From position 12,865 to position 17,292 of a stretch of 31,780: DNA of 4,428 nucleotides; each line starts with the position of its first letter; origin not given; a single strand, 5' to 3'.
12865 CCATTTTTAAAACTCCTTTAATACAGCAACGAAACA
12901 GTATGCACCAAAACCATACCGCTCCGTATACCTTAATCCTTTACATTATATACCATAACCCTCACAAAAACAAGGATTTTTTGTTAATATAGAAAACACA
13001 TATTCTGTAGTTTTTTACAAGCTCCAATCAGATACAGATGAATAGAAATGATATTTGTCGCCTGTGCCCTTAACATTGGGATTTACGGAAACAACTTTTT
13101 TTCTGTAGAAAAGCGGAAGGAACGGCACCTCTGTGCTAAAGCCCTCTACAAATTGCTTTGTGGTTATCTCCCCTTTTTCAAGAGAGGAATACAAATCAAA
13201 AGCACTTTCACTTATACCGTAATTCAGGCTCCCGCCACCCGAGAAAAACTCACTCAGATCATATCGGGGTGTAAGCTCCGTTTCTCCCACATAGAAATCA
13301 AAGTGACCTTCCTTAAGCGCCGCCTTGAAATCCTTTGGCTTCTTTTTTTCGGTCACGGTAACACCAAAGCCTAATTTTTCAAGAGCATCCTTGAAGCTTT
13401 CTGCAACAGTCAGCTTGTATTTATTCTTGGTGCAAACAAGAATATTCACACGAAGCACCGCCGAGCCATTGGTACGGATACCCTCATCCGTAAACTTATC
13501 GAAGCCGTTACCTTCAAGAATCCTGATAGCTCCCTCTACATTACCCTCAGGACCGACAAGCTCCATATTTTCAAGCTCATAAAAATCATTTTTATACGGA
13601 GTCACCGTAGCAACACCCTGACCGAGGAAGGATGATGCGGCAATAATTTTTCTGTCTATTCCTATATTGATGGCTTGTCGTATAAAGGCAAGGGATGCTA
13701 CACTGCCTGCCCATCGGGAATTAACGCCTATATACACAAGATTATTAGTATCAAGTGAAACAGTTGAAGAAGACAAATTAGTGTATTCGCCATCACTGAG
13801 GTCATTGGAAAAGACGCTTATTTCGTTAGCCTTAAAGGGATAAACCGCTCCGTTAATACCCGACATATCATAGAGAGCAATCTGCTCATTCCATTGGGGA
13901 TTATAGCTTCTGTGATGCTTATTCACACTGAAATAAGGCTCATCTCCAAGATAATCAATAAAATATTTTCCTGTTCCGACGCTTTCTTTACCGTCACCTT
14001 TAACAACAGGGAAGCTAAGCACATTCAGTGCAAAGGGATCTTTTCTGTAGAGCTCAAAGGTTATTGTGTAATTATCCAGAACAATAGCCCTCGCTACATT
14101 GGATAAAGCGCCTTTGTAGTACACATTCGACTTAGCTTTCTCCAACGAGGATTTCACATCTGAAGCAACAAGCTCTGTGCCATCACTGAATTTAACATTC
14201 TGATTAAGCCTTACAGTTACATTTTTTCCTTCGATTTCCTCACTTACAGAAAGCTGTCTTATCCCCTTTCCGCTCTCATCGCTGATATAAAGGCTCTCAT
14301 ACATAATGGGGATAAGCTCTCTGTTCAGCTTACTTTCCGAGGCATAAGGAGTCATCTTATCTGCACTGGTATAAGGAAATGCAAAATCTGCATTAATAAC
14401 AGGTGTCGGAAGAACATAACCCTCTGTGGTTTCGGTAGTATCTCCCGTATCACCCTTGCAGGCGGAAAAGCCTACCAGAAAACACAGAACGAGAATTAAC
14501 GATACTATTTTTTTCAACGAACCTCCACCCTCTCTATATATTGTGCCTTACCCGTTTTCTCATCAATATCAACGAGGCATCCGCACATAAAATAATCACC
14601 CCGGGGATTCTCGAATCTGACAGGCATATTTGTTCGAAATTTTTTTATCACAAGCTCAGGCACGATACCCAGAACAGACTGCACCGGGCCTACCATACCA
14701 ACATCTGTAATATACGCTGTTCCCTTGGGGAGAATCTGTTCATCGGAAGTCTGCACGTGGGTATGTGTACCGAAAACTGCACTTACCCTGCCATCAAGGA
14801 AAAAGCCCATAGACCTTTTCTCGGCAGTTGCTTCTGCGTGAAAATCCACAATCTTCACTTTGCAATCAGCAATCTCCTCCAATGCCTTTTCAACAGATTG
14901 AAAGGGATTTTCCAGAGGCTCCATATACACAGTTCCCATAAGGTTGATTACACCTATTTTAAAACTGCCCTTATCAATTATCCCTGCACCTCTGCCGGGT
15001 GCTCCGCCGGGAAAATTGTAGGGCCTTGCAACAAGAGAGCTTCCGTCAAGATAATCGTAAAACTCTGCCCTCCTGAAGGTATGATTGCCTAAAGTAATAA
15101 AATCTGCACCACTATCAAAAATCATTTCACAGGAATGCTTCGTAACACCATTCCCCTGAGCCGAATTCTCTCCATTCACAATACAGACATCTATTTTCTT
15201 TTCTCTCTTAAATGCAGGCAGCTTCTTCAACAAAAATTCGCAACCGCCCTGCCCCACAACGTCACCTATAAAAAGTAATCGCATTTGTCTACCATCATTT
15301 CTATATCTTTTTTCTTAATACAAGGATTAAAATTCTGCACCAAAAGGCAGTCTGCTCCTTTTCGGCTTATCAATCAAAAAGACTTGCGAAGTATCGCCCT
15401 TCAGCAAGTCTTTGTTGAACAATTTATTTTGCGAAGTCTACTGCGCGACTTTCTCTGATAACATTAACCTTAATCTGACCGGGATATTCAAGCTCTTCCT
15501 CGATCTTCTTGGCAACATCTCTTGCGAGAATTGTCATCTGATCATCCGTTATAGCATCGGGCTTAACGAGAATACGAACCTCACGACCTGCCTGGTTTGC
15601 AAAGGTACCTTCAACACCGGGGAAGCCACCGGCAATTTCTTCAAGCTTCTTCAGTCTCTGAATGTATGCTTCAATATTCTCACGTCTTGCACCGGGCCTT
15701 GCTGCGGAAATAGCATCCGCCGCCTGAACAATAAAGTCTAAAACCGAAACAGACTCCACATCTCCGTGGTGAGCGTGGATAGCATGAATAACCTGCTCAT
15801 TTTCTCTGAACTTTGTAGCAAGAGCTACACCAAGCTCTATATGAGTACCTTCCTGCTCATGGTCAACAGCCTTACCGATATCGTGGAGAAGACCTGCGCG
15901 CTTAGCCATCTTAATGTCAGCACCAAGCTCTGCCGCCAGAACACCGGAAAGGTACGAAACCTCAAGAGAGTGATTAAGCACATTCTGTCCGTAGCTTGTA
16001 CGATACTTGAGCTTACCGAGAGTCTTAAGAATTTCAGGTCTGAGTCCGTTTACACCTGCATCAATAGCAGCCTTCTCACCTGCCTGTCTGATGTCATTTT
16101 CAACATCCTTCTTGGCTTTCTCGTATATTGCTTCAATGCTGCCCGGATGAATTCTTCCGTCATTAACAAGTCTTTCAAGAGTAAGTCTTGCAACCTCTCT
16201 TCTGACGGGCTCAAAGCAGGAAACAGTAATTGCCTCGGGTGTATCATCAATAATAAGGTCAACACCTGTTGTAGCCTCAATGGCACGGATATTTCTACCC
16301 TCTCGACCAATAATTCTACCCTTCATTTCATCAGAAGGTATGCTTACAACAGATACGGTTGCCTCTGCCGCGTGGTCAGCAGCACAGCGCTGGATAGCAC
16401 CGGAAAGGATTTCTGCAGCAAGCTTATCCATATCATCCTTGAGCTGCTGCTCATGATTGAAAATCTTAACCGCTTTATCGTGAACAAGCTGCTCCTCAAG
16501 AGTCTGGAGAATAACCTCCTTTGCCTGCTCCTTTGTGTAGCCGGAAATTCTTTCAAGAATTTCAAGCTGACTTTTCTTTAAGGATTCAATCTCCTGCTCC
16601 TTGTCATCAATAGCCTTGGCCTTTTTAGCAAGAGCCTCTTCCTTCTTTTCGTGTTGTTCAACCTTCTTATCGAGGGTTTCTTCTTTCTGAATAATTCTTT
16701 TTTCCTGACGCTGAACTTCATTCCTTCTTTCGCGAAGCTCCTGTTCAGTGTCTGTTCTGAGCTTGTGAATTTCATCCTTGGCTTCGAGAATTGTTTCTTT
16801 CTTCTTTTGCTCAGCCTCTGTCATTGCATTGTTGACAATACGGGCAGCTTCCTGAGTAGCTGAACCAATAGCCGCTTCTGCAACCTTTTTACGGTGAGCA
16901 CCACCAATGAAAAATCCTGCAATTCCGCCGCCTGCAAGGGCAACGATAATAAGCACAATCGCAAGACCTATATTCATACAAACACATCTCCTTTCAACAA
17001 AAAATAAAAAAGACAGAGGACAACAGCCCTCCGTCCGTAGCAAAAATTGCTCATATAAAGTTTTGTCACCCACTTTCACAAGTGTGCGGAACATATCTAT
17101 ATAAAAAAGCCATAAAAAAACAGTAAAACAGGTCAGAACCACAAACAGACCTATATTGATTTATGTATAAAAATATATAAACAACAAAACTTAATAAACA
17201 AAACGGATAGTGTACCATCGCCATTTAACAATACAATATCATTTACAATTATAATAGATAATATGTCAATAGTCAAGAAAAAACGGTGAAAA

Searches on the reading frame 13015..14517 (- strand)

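Call 9: search_protein_families(library=pfam, proteins=[window:13015-14517:-], max_evalue=0.001)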
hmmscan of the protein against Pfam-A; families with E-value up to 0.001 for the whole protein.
window:13015-14517:- (500 aa): 1 family
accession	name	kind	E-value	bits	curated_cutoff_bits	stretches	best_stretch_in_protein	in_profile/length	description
PF00496.27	SBP_bac_5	-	9.9e-31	107.6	32.4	1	93-412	12-345/368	Bacterial extracellular solute-binding proteins, family 5 Middle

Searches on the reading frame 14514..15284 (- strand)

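Call 9: search_protein_families(library=pfam, proteins=[window:14514-15284:-], max_evalue=0.001)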
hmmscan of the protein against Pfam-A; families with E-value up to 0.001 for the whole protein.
window:14514-15284:- (256 aa): 2 families
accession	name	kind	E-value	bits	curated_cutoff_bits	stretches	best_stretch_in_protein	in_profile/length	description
PF13277.11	YmdB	-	5.1e-102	340.9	27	1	4-253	1-253/253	YmdB-like protein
PF00149.33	Metallophos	-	1.8e-11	45.2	21.5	1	1-177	1-190/191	Calcineurin-like phosphoesterase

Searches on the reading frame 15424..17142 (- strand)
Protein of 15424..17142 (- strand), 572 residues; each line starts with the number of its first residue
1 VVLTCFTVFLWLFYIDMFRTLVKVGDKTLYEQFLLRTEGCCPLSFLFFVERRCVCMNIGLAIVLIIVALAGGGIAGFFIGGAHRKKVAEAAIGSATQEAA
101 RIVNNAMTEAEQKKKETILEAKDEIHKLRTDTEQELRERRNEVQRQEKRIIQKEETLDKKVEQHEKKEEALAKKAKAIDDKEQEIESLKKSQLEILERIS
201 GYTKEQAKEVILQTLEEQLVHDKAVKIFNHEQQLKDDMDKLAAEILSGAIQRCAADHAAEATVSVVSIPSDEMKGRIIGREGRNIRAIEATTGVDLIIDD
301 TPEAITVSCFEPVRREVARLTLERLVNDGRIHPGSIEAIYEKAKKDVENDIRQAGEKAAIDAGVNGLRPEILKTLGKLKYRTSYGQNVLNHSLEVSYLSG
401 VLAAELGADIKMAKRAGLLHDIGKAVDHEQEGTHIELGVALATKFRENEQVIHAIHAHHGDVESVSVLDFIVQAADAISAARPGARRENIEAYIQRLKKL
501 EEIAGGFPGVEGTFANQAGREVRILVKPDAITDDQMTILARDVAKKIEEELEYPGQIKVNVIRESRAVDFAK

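Call 9: search_protein_families(library=pfam, proteins=[window:15424-17142:-], max_evalue=0.001)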
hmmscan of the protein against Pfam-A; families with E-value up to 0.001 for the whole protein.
window:15424-17142:- (572 aa): 4 families
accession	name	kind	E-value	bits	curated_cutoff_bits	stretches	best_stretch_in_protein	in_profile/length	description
PF12072.13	RNase_Y_N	-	1.1e-58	198.4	32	1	62-257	3-201/201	RNase Y N-terminal region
PF01966.28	HD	-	3.6e-16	59.9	22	1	388-480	1-115/116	HD domain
PF00013.35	KH_1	-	7.4e-09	35.7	21.5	1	266-319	4-61/66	KH domain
PF08668.18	HDOD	-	0.0004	20.4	22.9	0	387-425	94-133/196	HDOD domain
